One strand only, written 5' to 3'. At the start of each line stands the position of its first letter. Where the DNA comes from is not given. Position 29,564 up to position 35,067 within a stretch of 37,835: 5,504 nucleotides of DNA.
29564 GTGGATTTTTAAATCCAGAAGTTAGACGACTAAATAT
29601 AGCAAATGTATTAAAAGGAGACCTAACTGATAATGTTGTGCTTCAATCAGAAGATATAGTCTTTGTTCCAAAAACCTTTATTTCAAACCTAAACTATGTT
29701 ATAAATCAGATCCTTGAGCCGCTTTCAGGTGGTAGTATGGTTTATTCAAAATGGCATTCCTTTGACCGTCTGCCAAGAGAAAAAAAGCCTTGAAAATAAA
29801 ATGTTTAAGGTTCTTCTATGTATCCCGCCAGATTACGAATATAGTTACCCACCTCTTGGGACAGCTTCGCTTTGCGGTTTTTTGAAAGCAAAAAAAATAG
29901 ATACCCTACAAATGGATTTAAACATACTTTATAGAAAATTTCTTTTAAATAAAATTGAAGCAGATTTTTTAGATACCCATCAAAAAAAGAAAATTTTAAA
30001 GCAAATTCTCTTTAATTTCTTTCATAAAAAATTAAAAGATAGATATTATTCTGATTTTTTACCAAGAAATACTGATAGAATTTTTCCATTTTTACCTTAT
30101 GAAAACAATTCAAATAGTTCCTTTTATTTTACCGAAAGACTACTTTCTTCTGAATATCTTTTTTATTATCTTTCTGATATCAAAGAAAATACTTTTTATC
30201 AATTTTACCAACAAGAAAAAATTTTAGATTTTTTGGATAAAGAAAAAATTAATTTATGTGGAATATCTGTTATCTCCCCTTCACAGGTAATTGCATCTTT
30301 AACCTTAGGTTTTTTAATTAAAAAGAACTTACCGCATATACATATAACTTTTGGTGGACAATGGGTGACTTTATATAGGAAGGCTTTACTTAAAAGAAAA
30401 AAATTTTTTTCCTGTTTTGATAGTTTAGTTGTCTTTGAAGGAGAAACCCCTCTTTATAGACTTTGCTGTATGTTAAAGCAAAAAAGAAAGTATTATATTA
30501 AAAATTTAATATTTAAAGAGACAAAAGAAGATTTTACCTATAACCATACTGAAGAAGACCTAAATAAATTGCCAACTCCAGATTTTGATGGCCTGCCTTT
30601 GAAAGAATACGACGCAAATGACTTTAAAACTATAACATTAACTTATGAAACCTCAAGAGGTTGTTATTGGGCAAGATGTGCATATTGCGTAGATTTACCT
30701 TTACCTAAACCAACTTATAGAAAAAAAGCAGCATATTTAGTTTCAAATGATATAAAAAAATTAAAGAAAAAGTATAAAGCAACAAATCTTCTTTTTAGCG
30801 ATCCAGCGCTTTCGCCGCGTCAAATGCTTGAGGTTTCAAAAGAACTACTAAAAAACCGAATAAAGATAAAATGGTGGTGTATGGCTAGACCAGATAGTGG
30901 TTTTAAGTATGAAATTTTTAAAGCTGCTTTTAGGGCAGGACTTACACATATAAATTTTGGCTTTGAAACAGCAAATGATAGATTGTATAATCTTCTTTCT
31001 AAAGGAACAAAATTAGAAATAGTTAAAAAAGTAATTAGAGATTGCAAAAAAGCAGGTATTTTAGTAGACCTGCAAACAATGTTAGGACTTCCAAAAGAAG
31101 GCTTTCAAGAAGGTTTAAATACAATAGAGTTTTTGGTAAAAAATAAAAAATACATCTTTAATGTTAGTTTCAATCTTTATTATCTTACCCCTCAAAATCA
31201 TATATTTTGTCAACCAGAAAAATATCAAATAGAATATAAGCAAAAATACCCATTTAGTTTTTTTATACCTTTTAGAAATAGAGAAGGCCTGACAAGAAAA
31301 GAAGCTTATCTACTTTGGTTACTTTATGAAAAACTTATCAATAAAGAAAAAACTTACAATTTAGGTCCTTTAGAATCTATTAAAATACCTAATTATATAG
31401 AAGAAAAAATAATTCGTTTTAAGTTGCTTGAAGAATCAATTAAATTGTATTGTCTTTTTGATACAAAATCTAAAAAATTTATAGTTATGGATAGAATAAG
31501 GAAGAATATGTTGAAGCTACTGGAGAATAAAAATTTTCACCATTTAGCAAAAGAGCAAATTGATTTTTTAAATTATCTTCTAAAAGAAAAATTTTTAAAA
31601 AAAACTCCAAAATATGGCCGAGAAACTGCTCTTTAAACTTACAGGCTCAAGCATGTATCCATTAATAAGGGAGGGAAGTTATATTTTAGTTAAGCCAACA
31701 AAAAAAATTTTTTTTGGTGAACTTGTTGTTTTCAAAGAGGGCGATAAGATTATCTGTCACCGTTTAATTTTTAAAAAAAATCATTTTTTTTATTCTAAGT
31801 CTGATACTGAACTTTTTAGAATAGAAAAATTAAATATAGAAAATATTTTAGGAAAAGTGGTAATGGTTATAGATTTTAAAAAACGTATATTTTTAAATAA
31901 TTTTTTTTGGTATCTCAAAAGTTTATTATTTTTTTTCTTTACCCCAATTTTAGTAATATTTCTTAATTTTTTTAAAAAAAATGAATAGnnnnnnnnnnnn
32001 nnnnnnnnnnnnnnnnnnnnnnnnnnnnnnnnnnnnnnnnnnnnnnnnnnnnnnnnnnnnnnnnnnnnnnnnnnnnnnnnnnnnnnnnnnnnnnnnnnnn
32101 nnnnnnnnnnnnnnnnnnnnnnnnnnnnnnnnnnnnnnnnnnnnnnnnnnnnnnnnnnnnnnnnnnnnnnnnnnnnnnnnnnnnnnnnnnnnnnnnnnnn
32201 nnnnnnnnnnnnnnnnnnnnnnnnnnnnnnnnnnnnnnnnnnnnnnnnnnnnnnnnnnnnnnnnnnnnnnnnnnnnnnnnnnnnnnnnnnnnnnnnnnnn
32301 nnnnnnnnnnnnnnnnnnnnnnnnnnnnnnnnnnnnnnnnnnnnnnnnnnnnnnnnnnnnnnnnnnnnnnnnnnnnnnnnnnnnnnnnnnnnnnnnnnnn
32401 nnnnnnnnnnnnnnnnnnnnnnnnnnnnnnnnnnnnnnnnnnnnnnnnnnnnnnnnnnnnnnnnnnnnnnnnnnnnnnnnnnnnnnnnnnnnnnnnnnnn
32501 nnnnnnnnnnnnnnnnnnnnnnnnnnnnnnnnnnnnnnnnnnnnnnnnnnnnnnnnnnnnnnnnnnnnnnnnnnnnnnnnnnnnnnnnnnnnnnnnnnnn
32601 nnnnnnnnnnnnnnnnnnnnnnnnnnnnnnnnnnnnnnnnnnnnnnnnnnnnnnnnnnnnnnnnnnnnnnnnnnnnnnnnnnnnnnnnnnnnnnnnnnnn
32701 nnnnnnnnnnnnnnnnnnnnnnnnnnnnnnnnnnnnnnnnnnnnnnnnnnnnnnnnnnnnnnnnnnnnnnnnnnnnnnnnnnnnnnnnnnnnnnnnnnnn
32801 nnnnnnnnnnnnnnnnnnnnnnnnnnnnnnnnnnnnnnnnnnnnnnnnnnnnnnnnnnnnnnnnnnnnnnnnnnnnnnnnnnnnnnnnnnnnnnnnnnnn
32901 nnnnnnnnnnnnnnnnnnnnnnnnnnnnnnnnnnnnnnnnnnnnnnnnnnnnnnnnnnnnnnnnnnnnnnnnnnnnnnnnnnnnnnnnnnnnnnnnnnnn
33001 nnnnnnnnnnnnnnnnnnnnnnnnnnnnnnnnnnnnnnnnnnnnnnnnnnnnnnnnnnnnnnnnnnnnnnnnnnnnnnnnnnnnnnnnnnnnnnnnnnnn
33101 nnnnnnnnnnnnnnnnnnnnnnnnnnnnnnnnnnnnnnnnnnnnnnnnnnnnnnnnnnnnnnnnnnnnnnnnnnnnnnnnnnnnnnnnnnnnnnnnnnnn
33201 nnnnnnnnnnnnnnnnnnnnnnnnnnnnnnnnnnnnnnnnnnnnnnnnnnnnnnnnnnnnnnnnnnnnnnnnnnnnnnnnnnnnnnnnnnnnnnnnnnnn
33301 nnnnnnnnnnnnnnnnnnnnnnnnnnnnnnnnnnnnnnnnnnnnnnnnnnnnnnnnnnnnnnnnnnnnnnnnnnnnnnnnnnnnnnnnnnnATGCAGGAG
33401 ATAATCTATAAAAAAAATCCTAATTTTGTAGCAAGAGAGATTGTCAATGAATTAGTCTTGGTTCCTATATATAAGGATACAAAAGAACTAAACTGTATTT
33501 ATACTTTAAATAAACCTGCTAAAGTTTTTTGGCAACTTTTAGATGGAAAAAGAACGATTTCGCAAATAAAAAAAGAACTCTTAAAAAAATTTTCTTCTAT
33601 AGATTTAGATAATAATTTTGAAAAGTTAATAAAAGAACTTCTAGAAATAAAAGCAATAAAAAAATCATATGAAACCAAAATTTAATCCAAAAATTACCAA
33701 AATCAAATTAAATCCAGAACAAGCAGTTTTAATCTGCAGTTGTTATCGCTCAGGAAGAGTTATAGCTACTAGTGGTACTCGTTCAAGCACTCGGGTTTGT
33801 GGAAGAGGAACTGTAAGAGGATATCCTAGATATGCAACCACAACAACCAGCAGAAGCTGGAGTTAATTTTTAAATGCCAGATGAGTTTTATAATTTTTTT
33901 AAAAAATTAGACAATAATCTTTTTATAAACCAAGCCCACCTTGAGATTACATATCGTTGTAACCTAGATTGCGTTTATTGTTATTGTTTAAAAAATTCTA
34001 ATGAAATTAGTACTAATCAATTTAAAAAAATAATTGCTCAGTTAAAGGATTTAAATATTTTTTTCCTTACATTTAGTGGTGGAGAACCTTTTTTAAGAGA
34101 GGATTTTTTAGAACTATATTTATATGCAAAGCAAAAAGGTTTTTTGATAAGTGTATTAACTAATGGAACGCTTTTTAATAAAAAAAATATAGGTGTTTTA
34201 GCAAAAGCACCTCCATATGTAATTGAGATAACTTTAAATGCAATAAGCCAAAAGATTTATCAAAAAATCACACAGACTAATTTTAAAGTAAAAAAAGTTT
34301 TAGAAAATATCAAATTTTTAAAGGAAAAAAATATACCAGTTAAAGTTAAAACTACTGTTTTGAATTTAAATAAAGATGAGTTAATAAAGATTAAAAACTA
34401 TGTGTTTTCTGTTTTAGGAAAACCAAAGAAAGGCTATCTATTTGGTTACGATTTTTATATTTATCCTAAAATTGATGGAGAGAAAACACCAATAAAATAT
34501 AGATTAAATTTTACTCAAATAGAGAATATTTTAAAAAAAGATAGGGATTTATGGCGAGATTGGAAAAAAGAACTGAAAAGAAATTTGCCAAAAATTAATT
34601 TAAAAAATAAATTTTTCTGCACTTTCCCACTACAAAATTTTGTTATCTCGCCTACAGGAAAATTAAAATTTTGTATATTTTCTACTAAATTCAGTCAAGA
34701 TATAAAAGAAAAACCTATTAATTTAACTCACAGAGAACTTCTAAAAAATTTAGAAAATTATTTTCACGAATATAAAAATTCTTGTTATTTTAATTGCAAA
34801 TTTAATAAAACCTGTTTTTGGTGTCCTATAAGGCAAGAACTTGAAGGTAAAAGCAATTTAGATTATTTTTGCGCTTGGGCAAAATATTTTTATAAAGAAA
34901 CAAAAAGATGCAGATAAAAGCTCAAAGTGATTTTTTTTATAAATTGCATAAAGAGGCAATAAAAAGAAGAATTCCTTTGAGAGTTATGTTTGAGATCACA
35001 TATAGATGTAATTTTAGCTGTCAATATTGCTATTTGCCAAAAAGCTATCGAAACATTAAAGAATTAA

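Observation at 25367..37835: Thirteen co-directional, translationally coupled genes form one operon linking an export-like module to a RiPP-like module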

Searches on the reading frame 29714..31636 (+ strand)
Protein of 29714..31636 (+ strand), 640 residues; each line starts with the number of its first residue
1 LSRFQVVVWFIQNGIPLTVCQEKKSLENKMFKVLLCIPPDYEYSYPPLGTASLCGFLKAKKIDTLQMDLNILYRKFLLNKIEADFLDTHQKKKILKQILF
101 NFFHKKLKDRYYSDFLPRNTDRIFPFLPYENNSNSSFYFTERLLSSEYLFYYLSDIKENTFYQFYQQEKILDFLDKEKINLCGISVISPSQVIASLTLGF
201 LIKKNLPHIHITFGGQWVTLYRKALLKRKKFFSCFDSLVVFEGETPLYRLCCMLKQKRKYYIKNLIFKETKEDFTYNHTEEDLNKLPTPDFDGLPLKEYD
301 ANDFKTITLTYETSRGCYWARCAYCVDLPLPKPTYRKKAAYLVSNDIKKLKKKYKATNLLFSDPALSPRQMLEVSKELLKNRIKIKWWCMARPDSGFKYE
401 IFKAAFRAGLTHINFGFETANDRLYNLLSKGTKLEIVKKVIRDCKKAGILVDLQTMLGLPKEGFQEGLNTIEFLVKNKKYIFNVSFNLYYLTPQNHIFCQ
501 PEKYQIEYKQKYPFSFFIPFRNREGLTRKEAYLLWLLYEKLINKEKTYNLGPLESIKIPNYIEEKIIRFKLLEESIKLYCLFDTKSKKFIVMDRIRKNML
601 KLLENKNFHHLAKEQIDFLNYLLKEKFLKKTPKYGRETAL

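Call 5: search_protein_families(library=pfam, proteins=[window:29714-31636:+], max_evalue=0.01)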
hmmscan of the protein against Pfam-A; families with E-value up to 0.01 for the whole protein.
window:29714-31636:+ (640 aa): 2 families
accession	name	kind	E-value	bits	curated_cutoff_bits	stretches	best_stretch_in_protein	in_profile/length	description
PF04055.27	Radical_SAM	-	2.9e-11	44.3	29.5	1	312-474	2-166/166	Radical SAM superfamily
PF02310.24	B12-binding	-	2e-06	28.1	32.1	1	167-248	40-118/121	B12 binding domain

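Call 6: search_protein_families(library=ncbifam, proteins=[window:29714-31636:+], max_evalue=0.01)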
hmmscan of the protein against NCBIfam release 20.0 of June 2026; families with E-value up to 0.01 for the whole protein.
window:29714-31636:+ (640 aa): 16 families
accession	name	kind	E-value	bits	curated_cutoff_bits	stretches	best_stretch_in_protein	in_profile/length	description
TIGR03975.1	rSAM_ocin_1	subfamily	2e-27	96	281.85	1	176-464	126-417/606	RiPP maturation radical SAM C-methyltransferase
TIGR04479.1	bcpD_PhpK_rSAM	subfamily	1.8e-24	86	600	1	164-507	94-437/504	PhpK family radical SAM P-methyltransferase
TIGR02026.1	BchE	equivalog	3.9e-21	75.5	481.35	1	166-533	51-418/497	magnesium-protoporphyrin IX monomethyl ester anaerobic oxidative cyclase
TIGR03471.1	HpnJ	equivalog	4e-21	75.4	577.6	1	202-490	91-378/472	hopanoid biosynthesis associated radical SAM protein HpnJ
NF050148.1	rSAM_ApyD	equivalog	1.5e-20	73.2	750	1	176-476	72-365/645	RiPP biosynthesis radical SAM protein ApyD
TIGR04072.2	rSAM_ladder_B12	equivalog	9.3e-19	67.4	360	1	207-482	97-357/443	lipid biosynthesis B12-binding/radical SAM protein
TIGR04385.1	B12_rSAM_cofa1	equivalog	2e-11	43.8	450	1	195-440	87-327/438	B12 lower ligand biosynthesis radical SAM protein BzaD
NF033070.1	rSAM_AprD4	equivalog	1.1e-10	41.1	500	1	276-493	163-380/456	AprD4 family radical SAM diol-dehydratase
TIGR04013.1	B12_SAM_MJ_1487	hypoth_equivalog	7.6e-09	34.9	251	2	180-339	45-181/382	TIGR04013 family B12-binding domain/radical SAM domain-containing protein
NF040542.1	rSAM_RCCLKC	equivalog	1.3e-08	34.5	450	1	178-451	48-324/423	arsinothricin biosynthesis radical SAM protein ArsL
NF038361.1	rSAM_Sden_1168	equivalog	4.1e-07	28.9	575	1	165-472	127-449/560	Sden_1168 family B12-binding radical SAM P-methyltransferase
TIGR04367.1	HpnR_B12_rSAM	equivalog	5.8e-07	28.4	650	1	167-451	49-327/490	hopanoid C-3 methylase HpnR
TIGR01212.1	TIGR01212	equivalog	5.8e-05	22.3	180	1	407-476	134-204/302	tRNA modification radical SAM protein MnmL/YtqA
TIGR04014.1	B12_SAM_MJ_0865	equivalog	7e-05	21.8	360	0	401-475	260-334/434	methyl-coenzyme M reductase glutamine C-methyltransferase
NF033712.0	B12_rSAM_KedN5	subfamily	0.00031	19.1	700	1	198-325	81-211/624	KedN5 family methylcobalamin-dependent radical SAM C-methyltransferase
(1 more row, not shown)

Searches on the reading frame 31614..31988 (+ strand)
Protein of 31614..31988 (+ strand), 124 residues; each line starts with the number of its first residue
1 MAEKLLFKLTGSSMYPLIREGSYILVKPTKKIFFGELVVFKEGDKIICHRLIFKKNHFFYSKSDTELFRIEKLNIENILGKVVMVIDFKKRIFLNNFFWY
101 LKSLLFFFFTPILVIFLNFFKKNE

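Call 5: search_protein_families(library=pfam, proteins=[window:31614-31988:+], max_evalue=0.01)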
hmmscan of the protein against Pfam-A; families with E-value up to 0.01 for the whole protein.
window:31614-31988:+ (124 aa): 2 families
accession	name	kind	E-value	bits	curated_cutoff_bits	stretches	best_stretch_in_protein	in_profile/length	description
PF00717.28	Peptidase_S24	-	4.3e-10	39.7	23.3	1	6-83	37-116/116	Peptidase S24-like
PF04165.18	DUF401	-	0.0033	17.3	24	1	70-120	18-68/393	Protein of unknown function (DUF401)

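Call 6: search_protein_families(library=ncbifam, proteins=[window:31614-31988:+], max_evalue=0.01)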
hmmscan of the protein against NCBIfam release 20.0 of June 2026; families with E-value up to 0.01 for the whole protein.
window:31614-31988:+ (124 aa): 3 families
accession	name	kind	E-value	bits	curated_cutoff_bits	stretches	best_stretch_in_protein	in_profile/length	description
TIGR02228.1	sigpep_I_arch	equivalog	6.8e-09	35.8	51.85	1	10-85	37-122/158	signal peptidase I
TIGR02754.1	sod_Ni_protease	equivalog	8.6e-05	22.9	63.25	1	8-33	2-27/90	nickel-type superoxide dismutase maturation protease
TIGR00498.1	lexA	equivalog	0.00063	19.4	110.95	1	4-86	115-199/203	transcriptional repressor LexA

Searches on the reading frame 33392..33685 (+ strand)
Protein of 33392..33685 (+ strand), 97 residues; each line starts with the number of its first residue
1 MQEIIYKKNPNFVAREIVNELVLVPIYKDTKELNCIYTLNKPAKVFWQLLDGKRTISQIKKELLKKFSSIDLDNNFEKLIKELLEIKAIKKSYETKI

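Call 5: search_protein_families(library=pfam, proteins=[window:33392-33685:+], max_evalue=0.01)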
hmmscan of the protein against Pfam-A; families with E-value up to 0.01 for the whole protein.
window:33392-33685:+ (97 aa): 1 family
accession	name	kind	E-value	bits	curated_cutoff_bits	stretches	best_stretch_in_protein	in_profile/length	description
PF05402.18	PqqD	-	5.4e-07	30.3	23.4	1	21-86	2-64/67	Coenzyme PQQ synthesis protein D (PqqD)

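Call 6: search_protein_families(library=ncbifam, proteins=[window:33392-33685:+], max_evalue=0.01)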
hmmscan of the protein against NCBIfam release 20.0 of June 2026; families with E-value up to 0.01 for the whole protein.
window:33392-33685:+ (97 aa): 3 families
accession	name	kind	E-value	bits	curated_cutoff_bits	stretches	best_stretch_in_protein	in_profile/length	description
TIGR03859.1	PQQ_PqqD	equivalog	2.5e-06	27.3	46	1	36-85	26-76/81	pyrroloquinoline quinone biosynthesis peptide chaperone PqqD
TIGR04248.1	SCM_PqqD_rel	equivalog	6.1e-05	23.2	100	1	36-71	26-61/84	SynChlorMet cassette protein ScmD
NF002535.0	PRK02079.1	equivalog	6.1e-05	22.7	101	1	37-81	36-81/92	pyrroloquinoline quinone biosynthesis peptide chaperone PqqD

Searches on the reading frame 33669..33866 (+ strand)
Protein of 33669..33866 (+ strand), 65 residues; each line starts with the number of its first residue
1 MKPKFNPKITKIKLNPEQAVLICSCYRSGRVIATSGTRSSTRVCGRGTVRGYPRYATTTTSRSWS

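Call 5: search_protein_families(library=pfam, proteins=[window:33669-33866:+], max_evalue=0.01)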
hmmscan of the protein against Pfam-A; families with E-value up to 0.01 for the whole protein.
window:33669-33866:+ (65 aa): 0 families

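Call 6: search_protein_families(library=ncbifam, proteins=[window:33669-33866:+], max_evalue=0.01)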
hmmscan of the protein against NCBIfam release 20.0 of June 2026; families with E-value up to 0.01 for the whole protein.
window:33669-33866:+ (65 aa): 0 families

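Call 58: find_homologous_proteins(query=A5, max_evalue=0.001)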
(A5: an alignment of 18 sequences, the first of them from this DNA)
Query A5 (18 sequences) (65 aa, profile of the alignment): 1045 proteins with E <= 0.001 among 2440 candidates; the best 120 are listed.
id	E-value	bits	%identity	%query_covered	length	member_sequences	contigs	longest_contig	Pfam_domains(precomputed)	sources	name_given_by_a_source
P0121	3.0e-20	90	61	57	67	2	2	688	-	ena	-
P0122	7.9e-20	89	85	100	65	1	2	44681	-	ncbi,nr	ncbi:MAG: hypothetical protein NC925_05180 [Candidatus Omnitrophica bacterium]|nr:hypothetical prote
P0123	8.9e-20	89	50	78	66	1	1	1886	-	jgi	jgi:hypothetical protein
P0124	2.0e-19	87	71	43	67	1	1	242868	-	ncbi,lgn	-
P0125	3.0e-19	87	59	57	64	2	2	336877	-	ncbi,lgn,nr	ncbi:MAG: hypothetical protein PHH68_08030 [Candidatus Omnitrophica bacterium]|nr:hypothetical prote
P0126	4.4e-19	86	48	94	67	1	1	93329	-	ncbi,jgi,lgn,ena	-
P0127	4.5e-19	86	60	92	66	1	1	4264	-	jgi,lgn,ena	-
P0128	4.5e-19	86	100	100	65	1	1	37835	-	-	-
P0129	6.2e-19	86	58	92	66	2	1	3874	-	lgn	-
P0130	7.4e-19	86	55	68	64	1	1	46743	-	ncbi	ncbi:MAG: hypothetical protein AB1472_00415 [Candidatus Omnitrophota bacterium]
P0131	7.5e-19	86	52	98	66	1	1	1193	-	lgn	-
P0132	8.0e-19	86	50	77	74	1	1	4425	-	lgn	-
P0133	8.2e-19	86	68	43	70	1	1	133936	-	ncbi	ncbi:MAG: hypothetical protein V2A72_04295 [Candidatus Omnitrophota bacterium]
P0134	8.4e-19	85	54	78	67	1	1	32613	-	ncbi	ncbi:MAG: hypothetical protein AB1530_03045 [Candidatus Omnitrophota bacterium]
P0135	8.5e-19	85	64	98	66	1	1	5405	-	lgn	-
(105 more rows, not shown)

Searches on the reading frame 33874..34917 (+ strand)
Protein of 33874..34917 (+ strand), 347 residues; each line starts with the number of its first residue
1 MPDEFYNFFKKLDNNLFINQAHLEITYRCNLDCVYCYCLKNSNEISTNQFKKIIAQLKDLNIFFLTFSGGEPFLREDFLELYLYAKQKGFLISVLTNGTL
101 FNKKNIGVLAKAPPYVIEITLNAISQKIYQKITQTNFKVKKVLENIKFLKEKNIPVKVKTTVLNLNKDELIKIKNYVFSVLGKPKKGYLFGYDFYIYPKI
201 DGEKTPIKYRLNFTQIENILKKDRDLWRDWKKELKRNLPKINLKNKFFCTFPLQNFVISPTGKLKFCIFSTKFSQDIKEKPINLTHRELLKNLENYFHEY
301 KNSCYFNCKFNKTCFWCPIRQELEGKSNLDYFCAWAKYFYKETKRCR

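Call 5: search_protein_families(library=pfam, proteins=[window:33874-34917:+], max_evalue=0.01)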
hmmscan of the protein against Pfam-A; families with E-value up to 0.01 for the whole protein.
window:33874-34917:+ (347 aa): 2 families
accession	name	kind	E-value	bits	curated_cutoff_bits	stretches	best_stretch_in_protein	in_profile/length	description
PF04055.27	Radical_SAM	-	5.9e-24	85.5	29.5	1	24-175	2-164/166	Radical SAM superfamily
PF13353.11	Fer4_12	-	8e-06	26.6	22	1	29-102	15-95/137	4Fe-4S single cluster domain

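Call 6: search_protein_families(library=ncbifam, proteins=[window:33874-34917:+], max_evalue=0.01)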
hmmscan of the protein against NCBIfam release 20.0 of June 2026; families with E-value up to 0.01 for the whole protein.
window:33874-34917:+ (347 aa): 65 families (the best 25 are shown)
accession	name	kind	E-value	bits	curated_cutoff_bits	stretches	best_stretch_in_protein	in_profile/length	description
TIGR04055.1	rSAM_NirJ2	equivalog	9.8e-32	110.8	500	1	25-321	6-307/326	putative heme d1 biosynthesis radical SAM protein NirJ2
TIGR02668.1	moaA_archaeal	equivalog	9.5e-27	93.8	325.25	1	20-292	11-290/303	GTP 3',8-cyclase MoaA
TIGR04545.1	rSAM_ahbD_hemeb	equivalog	4.2e-23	82.3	500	1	24-175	5-160/339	heme b synthase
TIGR04546.1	rSAM_ahbC_deAc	equivalog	9.5e-23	80.6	650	1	24-174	44-197/390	12,18-didecarboxysiroheme deacetylase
NF001199.0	PRK00164.2-1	equivalog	1.7e-22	80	231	1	20-278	13-278/308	GTP 3',8-cyclase MoaA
TIGR04051.1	rSAM_NirJ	equivalog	2.4e-22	79.4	515.45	1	25-173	8-159/354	heme d1 biosynthesis radical SAM protein NirJ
TIGR02109.1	PQQ_syn_pqqE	equivalog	5.9e-21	74.8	381.35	1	23-172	11-164/358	pyrroloquinoline quinone biosynthesis protein PqqE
TIGR03962.1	mycofact_rSAM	equivalog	2.4e-20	73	265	1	23-172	16-168/339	mycofactocin radical SAM maturase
TIGR02666.1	moaA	equivalog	4.1e-20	72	284.05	1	23-176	14-179/336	GTP 3',8-cyclase MoaA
TIGR04250.1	SCM_rSAM_ScmE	equivalog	4.4e-20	71.9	400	1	22-185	6-173/358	SynChlorMet cassette radical SAM/SPASM protein ScmE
TIGR04054.1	rSAM_NirJ1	equivalog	2.2e-19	69.3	650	1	24-176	41-196/387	putative heme d1 biosynthesis radical SAM protein NirJ1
NF050035.1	rSAM_WgK_link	exception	2.9e-19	69.3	650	1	23-172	13-166/367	radical SAM/SPASM peptide maturase WgkB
NF038283.1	viperin_w_prok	equivalog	1.1e-18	67.4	180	1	25-170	8-170/281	viperin family antiviral radical SAM protein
TIGR04317.1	W_rSAM_matur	equivalog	6.7e-18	64.9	380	1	21-177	6-171/349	tungsten cofactor oxidoreductase radical SAM maturase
NF012164.0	AlbA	equivalog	4.5e-17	61.6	850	1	20-338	114-432/442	subtilosin maturase AlbA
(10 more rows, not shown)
